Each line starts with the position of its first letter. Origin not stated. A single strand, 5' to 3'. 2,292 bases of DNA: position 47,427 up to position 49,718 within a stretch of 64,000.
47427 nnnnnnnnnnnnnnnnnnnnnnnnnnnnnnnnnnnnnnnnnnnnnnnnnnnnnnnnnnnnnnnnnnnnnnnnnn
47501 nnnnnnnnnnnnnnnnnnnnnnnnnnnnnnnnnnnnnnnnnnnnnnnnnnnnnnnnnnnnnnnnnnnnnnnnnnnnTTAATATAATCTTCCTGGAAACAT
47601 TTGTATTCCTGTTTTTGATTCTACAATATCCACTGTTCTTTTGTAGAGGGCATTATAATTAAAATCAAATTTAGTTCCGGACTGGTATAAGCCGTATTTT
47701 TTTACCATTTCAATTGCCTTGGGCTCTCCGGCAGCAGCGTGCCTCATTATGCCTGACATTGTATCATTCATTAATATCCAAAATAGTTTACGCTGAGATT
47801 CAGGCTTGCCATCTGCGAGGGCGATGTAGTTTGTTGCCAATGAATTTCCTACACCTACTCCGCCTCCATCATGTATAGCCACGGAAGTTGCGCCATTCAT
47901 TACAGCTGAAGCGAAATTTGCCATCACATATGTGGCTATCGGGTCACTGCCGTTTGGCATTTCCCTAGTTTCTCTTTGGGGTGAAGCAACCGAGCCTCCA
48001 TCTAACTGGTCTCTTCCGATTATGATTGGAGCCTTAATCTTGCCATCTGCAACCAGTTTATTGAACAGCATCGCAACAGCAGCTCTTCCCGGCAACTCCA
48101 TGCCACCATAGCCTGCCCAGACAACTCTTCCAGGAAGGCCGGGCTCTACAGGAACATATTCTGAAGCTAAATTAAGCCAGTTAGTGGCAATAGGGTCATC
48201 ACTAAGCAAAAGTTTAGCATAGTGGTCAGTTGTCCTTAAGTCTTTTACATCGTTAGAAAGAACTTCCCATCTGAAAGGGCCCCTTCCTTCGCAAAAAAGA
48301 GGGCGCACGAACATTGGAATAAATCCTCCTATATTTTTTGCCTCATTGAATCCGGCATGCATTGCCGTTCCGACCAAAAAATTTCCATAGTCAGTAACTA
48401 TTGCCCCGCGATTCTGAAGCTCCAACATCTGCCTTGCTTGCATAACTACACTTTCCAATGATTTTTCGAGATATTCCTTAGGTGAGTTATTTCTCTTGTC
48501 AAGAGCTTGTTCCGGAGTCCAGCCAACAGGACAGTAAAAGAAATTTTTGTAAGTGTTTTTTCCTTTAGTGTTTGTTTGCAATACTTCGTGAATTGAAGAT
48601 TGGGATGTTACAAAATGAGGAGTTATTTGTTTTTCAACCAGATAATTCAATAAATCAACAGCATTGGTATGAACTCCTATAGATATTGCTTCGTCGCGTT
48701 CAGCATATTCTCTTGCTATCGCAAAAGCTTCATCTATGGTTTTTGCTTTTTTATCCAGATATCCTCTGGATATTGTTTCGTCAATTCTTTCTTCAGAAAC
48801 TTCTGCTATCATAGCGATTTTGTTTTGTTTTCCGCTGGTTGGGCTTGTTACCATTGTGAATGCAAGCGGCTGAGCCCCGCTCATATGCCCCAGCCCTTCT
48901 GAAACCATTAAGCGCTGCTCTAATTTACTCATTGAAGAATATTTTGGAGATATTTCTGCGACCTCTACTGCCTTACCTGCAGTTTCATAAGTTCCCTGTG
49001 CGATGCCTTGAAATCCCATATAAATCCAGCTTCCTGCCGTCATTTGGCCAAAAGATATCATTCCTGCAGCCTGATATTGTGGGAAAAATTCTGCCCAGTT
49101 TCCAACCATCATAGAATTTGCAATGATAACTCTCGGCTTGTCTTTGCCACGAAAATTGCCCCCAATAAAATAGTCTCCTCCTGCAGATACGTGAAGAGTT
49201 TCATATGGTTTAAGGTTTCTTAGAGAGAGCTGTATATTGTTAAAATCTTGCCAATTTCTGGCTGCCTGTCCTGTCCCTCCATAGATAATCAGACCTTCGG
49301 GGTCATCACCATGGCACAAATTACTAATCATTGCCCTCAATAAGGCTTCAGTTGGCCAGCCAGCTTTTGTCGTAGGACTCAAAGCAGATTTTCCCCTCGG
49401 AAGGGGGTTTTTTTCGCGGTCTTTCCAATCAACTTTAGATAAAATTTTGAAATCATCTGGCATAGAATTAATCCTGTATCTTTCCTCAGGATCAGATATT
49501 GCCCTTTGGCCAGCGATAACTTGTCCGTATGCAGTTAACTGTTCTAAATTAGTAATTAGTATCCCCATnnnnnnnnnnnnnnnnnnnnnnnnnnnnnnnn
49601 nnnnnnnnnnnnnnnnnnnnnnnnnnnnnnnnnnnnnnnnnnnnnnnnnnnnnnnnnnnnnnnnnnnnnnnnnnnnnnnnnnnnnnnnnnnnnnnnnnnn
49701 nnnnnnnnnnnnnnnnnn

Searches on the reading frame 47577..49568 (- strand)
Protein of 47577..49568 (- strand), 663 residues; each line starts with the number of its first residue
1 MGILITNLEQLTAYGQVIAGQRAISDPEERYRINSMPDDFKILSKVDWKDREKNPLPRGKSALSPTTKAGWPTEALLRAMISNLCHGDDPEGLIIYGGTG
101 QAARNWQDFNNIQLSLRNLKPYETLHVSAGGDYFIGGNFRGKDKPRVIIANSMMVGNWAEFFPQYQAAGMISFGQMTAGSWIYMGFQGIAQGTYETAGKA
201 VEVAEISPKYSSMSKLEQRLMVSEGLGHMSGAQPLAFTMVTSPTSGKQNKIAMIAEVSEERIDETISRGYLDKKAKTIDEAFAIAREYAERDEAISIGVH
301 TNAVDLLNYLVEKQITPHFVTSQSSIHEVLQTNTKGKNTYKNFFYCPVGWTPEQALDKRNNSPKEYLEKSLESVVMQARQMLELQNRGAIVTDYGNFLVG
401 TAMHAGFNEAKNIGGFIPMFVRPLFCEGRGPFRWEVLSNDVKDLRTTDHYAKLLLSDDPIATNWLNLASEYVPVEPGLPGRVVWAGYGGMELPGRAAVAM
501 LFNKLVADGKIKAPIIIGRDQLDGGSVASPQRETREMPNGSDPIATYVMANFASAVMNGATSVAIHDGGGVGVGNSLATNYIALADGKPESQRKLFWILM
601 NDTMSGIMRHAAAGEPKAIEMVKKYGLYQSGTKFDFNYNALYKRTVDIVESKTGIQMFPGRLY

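Call 4: search_protein_families(library=pfam, proteins=[window:47577-49568:-], max_evalue=0.1)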
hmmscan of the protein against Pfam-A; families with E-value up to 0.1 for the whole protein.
window:47577-49568:- (663 aa): 3 families
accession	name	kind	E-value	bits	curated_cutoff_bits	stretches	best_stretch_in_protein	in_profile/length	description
PF17392.7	Urocanase_C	-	3e-59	200.2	23.6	1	423-623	1-195/196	Urocanase C-terminal domain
PF01175.24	Urocanase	-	6.3e-49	166.9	23.2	1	185-419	1-208/209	Urocanase Rossmann-like domain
PF17391.7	Urocanase_N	-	7e-28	97.4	23.2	1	67-182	10-127/127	Urocanase N-terminal domain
